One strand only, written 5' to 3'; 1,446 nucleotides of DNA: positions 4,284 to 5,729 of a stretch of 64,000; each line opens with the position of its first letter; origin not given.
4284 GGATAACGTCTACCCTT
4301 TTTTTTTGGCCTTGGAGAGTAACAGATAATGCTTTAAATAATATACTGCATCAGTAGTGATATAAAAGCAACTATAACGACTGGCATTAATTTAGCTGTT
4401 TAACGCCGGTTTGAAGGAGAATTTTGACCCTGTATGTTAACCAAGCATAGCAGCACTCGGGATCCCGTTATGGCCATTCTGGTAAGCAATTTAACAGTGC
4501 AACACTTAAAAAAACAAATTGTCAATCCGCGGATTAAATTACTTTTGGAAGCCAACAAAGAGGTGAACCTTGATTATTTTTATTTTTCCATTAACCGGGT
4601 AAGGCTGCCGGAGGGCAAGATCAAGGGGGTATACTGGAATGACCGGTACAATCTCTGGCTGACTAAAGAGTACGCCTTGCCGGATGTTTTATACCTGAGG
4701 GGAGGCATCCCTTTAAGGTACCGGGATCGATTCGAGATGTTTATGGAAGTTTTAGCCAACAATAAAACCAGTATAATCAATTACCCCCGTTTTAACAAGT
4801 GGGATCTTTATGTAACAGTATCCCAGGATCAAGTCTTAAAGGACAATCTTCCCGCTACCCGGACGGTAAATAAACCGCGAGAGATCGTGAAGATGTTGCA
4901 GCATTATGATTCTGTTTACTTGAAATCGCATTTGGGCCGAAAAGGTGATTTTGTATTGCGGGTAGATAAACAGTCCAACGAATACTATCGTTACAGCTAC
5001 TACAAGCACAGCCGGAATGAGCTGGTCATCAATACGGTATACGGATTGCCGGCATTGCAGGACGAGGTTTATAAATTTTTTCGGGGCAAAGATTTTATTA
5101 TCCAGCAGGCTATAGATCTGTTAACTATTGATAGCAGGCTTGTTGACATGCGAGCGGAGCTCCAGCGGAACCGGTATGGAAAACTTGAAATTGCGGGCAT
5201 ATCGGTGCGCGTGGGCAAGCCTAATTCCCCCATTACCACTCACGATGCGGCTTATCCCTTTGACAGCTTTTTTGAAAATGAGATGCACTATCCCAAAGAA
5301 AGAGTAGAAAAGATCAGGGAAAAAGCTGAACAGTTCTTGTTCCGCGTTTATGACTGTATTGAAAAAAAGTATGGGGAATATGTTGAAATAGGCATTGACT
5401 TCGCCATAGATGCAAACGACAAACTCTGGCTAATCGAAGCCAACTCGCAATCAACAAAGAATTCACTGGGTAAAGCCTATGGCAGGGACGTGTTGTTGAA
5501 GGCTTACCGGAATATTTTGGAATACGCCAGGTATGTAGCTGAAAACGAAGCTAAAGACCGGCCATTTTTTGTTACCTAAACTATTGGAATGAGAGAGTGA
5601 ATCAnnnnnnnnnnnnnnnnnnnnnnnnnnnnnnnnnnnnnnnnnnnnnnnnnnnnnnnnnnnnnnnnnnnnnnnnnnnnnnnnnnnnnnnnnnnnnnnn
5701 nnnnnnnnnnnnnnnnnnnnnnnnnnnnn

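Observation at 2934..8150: Locus A: two YheC/YheD-type ATP-grasp genes coupled to two MurF-type Mur ligases, outside any cell-wall (dcw) context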

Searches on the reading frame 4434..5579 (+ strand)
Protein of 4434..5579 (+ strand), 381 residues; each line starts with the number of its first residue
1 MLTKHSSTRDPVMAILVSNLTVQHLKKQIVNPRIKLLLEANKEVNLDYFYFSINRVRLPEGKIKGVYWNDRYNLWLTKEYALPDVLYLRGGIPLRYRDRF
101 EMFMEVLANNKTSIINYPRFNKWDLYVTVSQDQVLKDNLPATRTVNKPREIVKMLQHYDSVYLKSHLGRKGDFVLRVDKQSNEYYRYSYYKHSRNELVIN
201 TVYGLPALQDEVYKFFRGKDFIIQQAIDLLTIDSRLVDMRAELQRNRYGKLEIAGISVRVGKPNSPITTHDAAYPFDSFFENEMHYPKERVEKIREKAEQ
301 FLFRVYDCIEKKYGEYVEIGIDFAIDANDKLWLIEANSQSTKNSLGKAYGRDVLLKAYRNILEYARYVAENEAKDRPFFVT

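Call 3: search_protein_families(library=pfam, proteins=[window:4434-5579:+], max_evalue=0.01)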
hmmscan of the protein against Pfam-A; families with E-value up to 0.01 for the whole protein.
window:4434-5579:+ (381 aa): 1 family
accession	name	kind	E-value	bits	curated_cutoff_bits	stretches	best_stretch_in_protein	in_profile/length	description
PF14398.11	ATPgrasp_YheCD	-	9.6e-67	225.3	26.8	1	112-367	2-254/255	YheC/D like ATP-grasp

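Call 9: find_encoding_contigs(protein=window:4434-5579:+, flank=10000, max_places=6)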
Protein window:4434-5579:+ (381 aa): 7 contigs read that carry it; 6 places shown.
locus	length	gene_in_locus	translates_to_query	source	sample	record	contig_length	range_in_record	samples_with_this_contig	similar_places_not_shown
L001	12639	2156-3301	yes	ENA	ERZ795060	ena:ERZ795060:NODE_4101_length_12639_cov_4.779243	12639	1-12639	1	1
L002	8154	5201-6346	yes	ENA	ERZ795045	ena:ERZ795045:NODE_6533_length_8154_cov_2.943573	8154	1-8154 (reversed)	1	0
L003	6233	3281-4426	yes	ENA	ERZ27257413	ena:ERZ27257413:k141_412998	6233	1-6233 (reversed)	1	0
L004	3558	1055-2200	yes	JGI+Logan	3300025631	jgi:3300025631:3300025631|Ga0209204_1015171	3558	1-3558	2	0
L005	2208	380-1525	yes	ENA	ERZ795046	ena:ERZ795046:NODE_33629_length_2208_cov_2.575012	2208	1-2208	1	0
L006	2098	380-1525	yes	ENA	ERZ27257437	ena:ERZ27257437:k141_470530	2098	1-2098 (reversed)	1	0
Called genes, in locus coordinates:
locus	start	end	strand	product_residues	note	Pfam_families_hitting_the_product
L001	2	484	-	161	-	?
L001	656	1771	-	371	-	PF14398:ATPgrasp_YheCD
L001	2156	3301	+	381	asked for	PF14398:ATPgrasp_YheCD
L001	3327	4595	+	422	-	PF08245:Mur_ligase_M, PF02875:Mur_ligase_C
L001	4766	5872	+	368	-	PF08245:Mur_ligase_M, PF02875:Mur_ligase_C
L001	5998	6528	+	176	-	-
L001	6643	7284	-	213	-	PF12654:DUF3786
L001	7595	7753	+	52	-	PF00301:Rubredoxin, PF21349:RUBY_RBDX (faint)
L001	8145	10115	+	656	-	PF00580:UvrD-helicase, PF13245:AAA_19, PF13361:UvrD_C, PF13538:UvrD_C_2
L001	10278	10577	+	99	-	-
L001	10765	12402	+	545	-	PF00682:HMGL-like, PF22617:HCS_D2, PF08502:LeuA_dimer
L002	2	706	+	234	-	?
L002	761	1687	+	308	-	PF05050:Methyltransf_21 (weak)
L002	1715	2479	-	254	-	-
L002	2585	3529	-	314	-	PF02558:ApbA (weak), PF03446:NAD_binding_2 (weak), PF03721:UDPG_MGDP_dh_N, PF03807:F420_oxidored (faint), PF00984:UDPG_MGDP_dh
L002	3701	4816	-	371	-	PF14398:ATPgrasp_YheCD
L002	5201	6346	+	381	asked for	PF14398:ATPgrasp_YheCD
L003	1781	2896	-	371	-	PF14398:ATPgrasp_YheCD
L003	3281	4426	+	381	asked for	PF14398:ATPgrasp_YheCD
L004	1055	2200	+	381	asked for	PF14398:ATPgrasp_YheCD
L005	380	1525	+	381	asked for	PF14398:ATPgrasp_YheCD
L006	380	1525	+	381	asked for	PF14398:ATPgrasp_YheCD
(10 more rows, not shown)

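Call 10: search_protein_families(library=ncbifam, proteins=[window:4434-5579:+], max_evalue=0.001)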
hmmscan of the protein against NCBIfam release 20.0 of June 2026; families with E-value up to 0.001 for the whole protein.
window:4434-5579:+ (381 aa): 0 families

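Call 12: find_homologous_proteins(query=window:4434-5579:+, max_evalue=1e-10)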
Query window:4434-5579:+ (381 aa): 104 proteins with E <= 1e-10 among 2329 candidates.
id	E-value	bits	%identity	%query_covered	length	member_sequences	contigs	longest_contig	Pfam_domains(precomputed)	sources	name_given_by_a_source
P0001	3.7e-245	831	100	97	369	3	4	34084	PF14398.12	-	-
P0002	2.7e-221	752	90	97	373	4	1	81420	PF14398.12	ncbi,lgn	-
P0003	5.7e-125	435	52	98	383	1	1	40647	PF14398.12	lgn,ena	-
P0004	1.5e-123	431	56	96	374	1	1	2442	PF14398.12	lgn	-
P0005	6.4e-122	425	56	96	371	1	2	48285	PF14398.12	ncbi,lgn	-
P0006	9.3e-122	425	56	94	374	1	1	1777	PF14398.12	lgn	-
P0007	1.5e-121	424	55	94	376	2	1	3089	PF14398.12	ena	-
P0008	3.7e-121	423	54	94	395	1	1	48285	PF14398.12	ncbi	-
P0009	6.9e-121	422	55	96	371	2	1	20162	PF14398.12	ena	-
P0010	4.8e-120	419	53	97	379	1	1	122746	PF14398.12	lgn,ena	-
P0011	7.1e-120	419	54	94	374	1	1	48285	PF14398.12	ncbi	-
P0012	1.5e-119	418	53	94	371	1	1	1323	PF14398.12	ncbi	-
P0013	2.6e-119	417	55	95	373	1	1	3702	PF14398.12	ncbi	-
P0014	5.3e-119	416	51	96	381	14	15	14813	PF14398.12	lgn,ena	-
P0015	4.1e-118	413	54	93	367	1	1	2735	PF14398.12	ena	-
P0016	4.4e-117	409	53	96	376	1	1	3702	PF14398.12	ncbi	-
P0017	5.5e-116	406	49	99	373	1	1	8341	PF14398.12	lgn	-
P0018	6.6e-116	406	54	95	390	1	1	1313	PF14398.12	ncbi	-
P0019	9.2e-116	405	52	94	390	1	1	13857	PF14398.12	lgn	-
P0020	3.8e-113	397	49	97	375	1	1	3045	PF14398.12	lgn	-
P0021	2.1e-112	394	52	94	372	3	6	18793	PF14398.12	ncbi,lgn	ncbi:MAG: YheC/YheD family protein [Dethiobacteria bacterium]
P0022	4.9e-112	393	51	95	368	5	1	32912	PF14398.12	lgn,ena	-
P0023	1.9e-111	391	51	95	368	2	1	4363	PF14398.12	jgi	-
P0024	1.2e-110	388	51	94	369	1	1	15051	PF14398.12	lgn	-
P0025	2.6e-110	387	50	98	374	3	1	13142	PF14398.12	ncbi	-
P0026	2.0e-109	384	52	94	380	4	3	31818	PF14398.12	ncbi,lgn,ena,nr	ncbi:MAG: YheC/YheD family protein [Dethiobacter sp.]|nr:YheC/YheD family protein [Dethiobacter sp.]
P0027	3.3e-107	377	49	96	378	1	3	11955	PF14398.12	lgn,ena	-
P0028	1.0e-106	375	50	97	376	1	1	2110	PF14398.12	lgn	-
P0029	1.7e-106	375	51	94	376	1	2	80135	PF14398.12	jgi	jgi:hypothetical protein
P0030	2.8e-106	374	49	96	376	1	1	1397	PF14398.12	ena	-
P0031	1.2e-105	372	49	98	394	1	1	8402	PF14398.12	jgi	jgi:hypothetical protein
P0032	1.9e-105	371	49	98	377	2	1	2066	PF14398.12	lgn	-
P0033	8.8e-105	369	49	98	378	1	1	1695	PF14398.12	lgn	-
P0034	9.5e-105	369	48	95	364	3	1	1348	PF14398.12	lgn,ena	-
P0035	1.4e-104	368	49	98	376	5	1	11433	PF14398.12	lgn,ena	-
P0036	1.7e-104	368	49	98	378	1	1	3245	PF14398.12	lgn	-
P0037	2.8e-104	367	48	98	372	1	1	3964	PF14398.12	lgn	-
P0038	8.1e-104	366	49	94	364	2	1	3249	PF14398.12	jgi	jgi:hypothetical protein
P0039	8.4e-104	366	49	94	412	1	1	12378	PF14398.12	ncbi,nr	ncbi:MAG: YheC/YheD family protein [Firmicutes bacterium]|nr:YheC/YheD family protein [Bacillota bac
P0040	1.5e-103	365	49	96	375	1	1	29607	PF14398.12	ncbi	-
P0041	2.4e-103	364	47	95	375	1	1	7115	PF14398.12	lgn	-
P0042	2.9e-103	364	48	99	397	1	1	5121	PF14398.12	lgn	-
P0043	1.6e-102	362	46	97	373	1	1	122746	PF14398.12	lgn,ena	-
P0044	6.8e-102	360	48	98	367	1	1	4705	PF14398.12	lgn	-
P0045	5.2e-101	357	48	96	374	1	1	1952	PF14398.12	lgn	-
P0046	3.0e-100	354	47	95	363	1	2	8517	PF14398.12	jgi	jgi:hypothetical protein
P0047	6.3e-99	350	46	95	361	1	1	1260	PF14398.12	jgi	jgi:hypothetical protein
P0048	3.0e-97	344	48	95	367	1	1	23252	PF14398.12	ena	-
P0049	3.3e-97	344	45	96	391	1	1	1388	PF14398.12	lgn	-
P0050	1.1e-95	339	54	77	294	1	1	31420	PF14398.12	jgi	jgi:hypothetical protein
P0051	1.1e-92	329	44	95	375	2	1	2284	PF14398.12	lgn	-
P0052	1.3e-88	316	46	94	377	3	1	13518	PF14398.12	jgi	-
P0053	2.5e-83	298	43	95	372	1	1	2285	PF14398.12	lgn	-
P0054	5.2e-83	297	40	95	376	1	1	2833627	PF14398.12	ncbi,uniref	ncbi:YheC/YheD family protein [Proteinivorax hydrogeniformans]|uniref:YheC/YheD family protein n=1 T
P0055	8.7e-76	274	40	96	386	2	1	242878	PF14398.12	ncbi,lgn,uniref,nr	ncbi:YheC/YheD family endospore coat-associated protein [Paenibacillus tyrfis]|uniref:YheC/YheD fami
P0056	1.7e-74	269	39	96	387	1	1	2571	PF14398.12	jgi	-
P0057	2.3e-74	269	38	98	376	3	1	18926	PF14398.12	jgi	jgi:hypothetical protein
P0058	8.7e-74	267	40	97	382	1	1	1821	PF14398.12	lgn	-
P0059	1.4e-71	260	38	96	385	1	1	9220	PF14397.12,PF14398.12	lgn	-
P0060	2.7e-71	259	40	92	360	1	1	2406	PF14398.12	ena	-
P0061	1.1e-70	257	38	96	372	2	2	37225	PF14398.12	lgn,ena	-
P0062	8.9e-69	251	39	97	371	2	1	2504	PF14398.12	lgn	-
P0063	2.9e-68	249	40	97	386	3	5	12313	PF14398.12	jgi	jgi:hypothetical protein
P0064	9.4e-68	247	39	92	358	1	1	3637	PF14398.12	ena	-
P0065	1.5e-67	247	39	96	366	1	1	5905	PF14398.12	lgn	-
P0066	1.5e-67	246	36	99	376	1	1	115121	PF14398.12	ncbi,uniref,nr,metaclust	ncbi:YheC/YheD family endospore coat-associated protein [Halalkalibacter okhensis]|uniref:ATP-grasp 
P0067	3.9e-67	245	37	94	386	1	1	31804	PF14398.12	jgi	jgi:hypothetical protein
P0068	6.4e-66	241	36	96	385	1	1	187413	PF14398.12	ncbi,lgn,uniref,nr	ncbi:hypothetical protein J2S74_002736 [Evansella vedderi]|uniref:YheC/YheD family protein n=1 Tax=E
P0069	3.4e-65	239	39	93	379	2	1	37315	PF14398.12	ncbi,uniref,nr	ncbi:YheC/YheD family protein [Desulfofalx alkaliphila]|uniref:YheC/YheD family endospore coat-assoc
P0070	6.4e-65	238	37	98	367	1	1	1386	PF14398.12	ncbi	-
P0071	6.1e-64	235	37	94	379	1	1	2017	PF14398.12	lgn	-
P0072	2.6e-63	233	38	98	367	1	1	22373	PF14398.12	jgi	jgi:hypothetical protein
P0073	4.0e-63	232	35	88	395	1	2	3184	PF14398.12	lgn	-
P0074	1.8e-62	230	38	97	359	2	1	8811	PF14398.12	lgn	-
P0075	1.7e-61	227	37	98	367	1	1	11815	PF14398.12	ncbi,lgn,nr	ncbi:MAG: YheC/YheD family protein [Alicyclobacillus sp.]|nr:YheC/YheD family protein [Alicyclobacil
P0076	2.9e-61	226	38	90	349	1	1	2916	PF14398.12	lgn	-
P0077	5.4e-61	225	34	95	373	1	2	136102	PF14398.12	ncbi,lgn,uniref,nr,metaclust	ncbi:YheC/YheD family endospore coat-associated protein [Alkaliphilus peptidifermentans]|uniref:YheC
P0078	7.2e-61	225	37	91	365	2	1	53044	PF14398.12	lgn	-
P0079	9.3e-61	224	36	98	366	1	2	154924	PF14398.12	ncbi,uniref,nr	ncbi:YheC/YheD family protein [Cohnella silvisoli]|uniref:YheC/YheD family protein n=1 Tax=Cohnella 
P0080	1.2e-60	224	33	96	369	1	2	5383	PF14398.12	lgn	-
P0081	1.3e-60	224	41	76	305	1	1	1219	PF14398.12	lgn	-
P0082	1.9e-60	223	35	96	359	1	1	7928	PF14398.12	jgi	jgi:hypothetical protein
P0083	2.3e-60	223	39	88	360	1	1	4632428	PF14398.12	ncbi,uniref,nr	ncbi:YheC/YheD family endospore coat-associated protein [Alicyclobacillus dauci]|uniref:YheC/YheD fa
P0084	2.5e-60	223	38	97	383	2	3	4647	PF14398.12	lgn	-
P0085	2.6e-60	223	38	88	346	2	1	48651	PF14398.12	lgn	-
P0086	6.8e-60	221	35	96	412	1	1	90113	PF14398.12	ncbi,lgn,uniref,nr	ncbi:YheC/YheD family endospore coat-associated protein [Alteribacillus iranensis]|uniref:YheC/D lik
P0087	8.1e-59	218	37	88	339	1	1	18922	PF14398.12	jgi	jgi:hypothetical protein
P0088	6.3e-58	215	35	96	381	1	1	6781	PF14398.12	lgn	-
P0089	3.1e-57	213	34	94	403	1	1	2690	PF14398.12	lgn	-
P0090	5.3e-57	212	33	96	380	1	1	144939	PF14398.12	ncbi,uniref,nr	ncbi:YheC/YheD family protein [Alkalihalobacillus sp. MEB130]|uniref:YheC/YheD family endospore coat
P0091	1.4e-56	210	36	87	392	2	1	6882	PF14398.12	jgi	-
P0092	1.1e-55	207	51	48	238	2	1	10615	PF14398.12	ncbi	ncbi:MAG: YheC/YheD family protein [Dethiobacteria bacterium]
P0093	1.7e-55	207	33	94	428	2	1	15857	PF11458.14,PF14398.12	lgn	-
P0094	8.2e-55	205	32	96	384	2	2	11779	PF14398.12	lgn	-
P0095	4.9e-54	202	31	96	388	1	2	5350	PF14398.12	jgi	-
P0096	2.4e-53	200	32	93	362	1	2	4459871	PF14398.12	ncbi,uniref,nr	ncbi:YheC/YheD family protein [Alteribacter populi]|uniref:YheC/YheD family endospore coat-associate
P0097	2.8e-53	200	34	94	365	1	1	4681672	PF14398.12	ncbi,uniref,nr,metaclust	ncbi:YheC/YheD family protein [Evansella cellulosilytica]|uniref:ATP-grasp domain-containing protein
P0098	3.2e-53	199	34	96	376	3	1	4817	PF14398.12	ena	-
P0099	1.9e-52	197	31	94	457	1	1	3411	PF14398.12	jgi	jgi:hypothetical protein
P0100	5.1e-52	195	47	36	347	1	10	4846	PF14398.12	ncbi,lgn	-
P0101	5.1e-51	192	42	66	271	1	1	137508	PF14398.12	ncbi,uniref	ncbi:YheC/YheD family protein [Cohnella suwonensis]|uniref:YheC/YheD family protein n=1 Tax=Cohnella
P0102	2.0e-49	187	31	94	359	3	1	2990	PF14398.12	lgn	-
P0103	5.8e-48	182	34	85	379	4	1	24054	PF14398.12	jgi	jgi:hypothetical protein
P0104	1.6e-43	167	34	85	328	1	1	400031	PF14398.12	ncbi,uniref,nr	ncbi:YheC/YheD family protein [Texcoconibacillus texcoconensis]|uniref:YheC/YheD family protein n=1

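Call 15: find_related_loci(query=A1, collection=genome_contigs, flank=10000)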
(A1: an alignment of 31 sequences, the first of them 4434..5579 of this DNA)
Query A1 (381 aa) in genome_contigs; peptide patterns used: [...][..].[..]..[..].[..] (x = any residue, [..] = any of these).
196 stretches matched a pattern; 136 encode a relative of the query (tblastn E <= 1e-3); the best 80 are kept; 77 distinct loci.
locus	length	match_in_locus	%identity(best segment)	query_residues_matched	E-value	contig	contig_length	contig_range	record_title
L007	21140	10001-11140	88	1-380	0e+0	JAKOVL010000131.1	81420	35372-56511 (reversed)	MAG: Bacillota bacterium isolate JPNG_maxbin.054 k201_240643, whole genome shotgun sequence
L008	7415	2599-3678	51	6-368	4e-117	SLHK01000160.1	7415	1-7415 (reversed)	MAG: Syntrophomonadaceae bacterium isolate CSSed165cm_152 CSSed16-5cm-44602, whole genome shotgun sequence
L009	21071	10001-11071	52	11-369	6e-115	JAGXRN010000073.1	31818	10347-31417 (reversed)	MAG: Dethiobacter sp. isolate CROMO_A_105 c_000000848211, whole genome shotgun sequence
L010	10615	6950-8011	52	11-369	3e-117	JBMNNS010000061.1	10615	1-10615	MAG: Dethiobacteria bacterium isolate SBF912SR3HQ0001 scaffold_12310_c1, whole genome shotgun sequence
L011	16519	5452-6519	49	11-368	5e-113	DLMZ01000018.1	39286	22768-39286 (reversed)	MAG TPA_asm: Firmicutes bacterium UBA7523 UBA7523_contig_1235, whole genome shotgun sequence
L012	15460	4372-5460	50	11-375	8e-110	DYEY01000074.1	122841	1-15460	MAG TPA_asm: Dethiobacter sp. isolate Tomsk_2_55_21 Tomsk_k141_81144, whole genome shotgun sequence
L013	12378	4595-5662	49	11-368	9e-109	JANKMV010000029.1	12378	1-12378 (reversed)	MAG: Bacillota bacterium isolate M17C-03 NODE_29_length_12378_cov_3.003408, whole genome shotgun sequence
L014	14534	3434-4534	38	1-373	2e-80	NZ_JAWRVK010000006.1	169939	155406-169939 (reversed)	Halalkalibacter flavus strain HR 1-10 NODE_6_length_169939_cov_115.078540, whole genome shotgun sequence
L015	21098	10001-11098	41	6-368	3e-80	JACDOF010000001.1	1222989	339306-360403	MAG: Brevibacillus sp. isolate GB_MAG14_061 c_000000000001, whole genome shotgun sequence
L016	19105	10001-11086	40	3-369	9e-80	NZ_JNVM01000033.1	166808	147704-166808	Paenibacillus tyrfis strain MSt1 Contig_33, whole genome shotgun sequence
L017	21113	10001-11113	39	5-376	7e-79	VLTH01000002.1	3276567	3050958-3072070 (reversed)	UNVERIFIED_CONTAM: Acetivibrio alkalicellulosi strain DSM 17461 CloalDRAFT_CAG.2, whole genome shotgun sequence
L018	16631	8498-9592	40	3-369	6e-80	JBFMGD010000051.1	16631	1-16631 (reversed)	MAG: Bacillota bacterium isolate MAG288 MAG288_51, whole genome shotgun sequence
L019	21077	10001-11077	38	11-372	4e-76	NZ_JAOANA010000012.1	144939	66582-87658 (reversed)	Alkalihalobacillus sp. MEB130 NODE_12_length_144939_cov_18.036261, whole genome shotgun sequence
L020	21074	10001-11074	38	6-367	7e-76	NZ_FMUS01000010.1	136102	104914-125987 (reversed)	Alkaliphilus peptidifermentans DSM 18978, whole genome shotgun sequence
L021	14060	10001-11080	39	11-369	6e-75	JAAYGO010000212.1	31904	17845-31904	MAG: Bacillota bacterium isolate AS09scLD_241 18602_AS09, whole genome shotgun sequence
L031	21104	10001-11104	39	1-373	9e-74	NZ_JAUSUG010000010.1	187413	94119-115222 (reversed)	Evansella vedderi strain DSM 9768 Ga0480541_10, whole genome shotgun sequence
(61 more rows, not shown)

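Call 44: search_protein_families(library=pfam, proteins=[L007:11170-12573:+], max_evalue=10)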
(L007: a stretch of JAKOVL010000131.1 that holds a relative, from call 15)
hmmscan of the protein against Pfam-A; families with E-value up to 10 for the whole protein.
L007:11170-12573:+ (467 aa): 4 families
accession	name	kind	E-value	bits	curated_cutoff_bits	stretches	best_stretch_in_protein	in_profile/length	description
PF08245.18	Mur_ligase_M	-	4e-48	164.5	24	1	115-302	1-200/200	Mur ligase middle domain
PF02875.26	Mur_ligase_C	-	3.1e-15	57.6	28.4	1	324-448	1-127/127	Mur ligase, glutamate ligase domain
PF02225.27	PA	-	0.048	14.2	23.9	1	55-92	43-91/95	PA domain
PF01656.29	CbiA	-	0.22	11.9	25.4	1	112-135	3-26/125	CobQ/CobB/MinD/ParA nucleotide binding domain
